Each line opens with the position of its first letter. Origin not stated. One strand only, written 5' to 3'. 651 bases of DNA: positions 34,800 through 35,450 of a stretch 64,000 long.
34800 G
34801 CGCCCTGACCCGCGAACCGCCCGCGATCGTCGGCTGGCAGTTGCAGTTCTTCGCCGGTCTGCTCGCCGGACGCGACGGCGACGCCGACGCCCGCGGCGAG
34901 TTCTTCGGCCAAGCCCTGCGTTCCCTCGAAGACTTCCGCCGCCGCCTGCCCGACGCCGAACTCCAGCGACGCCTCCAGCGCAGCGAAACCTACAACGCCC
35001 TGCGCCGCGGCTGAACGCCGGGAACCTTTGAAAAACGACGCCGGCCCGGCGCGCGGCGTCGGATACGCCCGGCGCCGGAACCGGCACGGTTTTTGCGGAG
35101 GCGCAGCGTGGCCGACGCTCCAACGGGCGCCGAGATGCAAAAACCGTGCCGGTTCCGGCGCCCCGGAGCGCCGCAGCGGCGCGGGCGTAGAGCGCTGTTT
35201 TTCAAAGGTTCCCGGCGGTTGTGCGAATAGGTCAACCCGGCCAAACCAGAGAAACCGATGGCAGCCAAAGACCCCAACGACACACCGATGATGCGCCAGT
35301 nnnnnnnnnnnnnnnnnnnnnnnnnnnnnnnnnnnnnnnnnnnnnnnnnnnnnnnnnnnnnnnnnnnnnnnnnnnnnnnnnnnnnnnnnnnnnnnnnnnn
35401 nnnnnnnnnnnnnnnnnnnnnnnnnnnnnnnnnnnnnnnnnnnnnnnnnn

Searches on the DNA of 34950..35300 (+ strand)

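Call 55: search_rna_families(source=window, start=34950, end=35300, threshold=evalue, max_evalue=1)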
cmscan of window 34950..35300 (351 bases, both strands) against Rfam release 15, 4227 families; matches with E-value up to 1: 8.
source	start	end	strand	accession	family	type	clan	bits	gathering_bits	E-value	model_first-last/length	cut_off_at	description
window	35073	35161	+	RF04198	MIR8670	Gene; miRNA;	-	32.6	150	0.00014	1-142/142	no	MIR8670 microRNA precursor family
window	35072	35160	-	RF04198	MIR8670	Gene; miRNA;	-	31.3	150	0.00029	1-142/142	no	MIR8670 microRNA precursor family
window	35067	35166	+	RF03819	mir-Ro6-3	Gene; miRNA;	-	28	79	0.014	1-72/72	no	mir-Ro6-3 microRNA precursor family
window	35071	35162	+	RF03878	mir-B6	Gene; miRNA;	-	27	89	0.12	1-83/83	no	mir-B6 microRNA precursor family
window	35071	35162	-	RF03878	mir-B6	Gene; miRNA;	-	26.7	89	0.14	1-83/83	no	mir-B6 microRNA precursor family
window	35031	35159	-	RF02868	ncS037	Gene; sRNA;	-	19.8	112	0.35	1-152/152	no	Burkholderia sRNA 37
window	35103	35180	+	RF03780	mir-3389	Gene; miRNA;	-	18.3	75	0.79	1-69/69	no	mir-3389 microRNA precursor family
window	35071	35163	-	RF02505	Atu_L6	Gene; sRNA;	-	14.4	100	0.72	69-121/124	no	Rhizobiales sRNA Atu_L6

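Call 56: search_dna_similar(query=window:35010-35225:+, collection=plasmids, mode=distant, max_evalue=0.01, max_rows=10)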
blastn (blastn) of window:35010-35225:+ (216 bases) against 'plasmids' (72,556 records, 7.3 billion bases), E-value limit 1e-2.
No match.
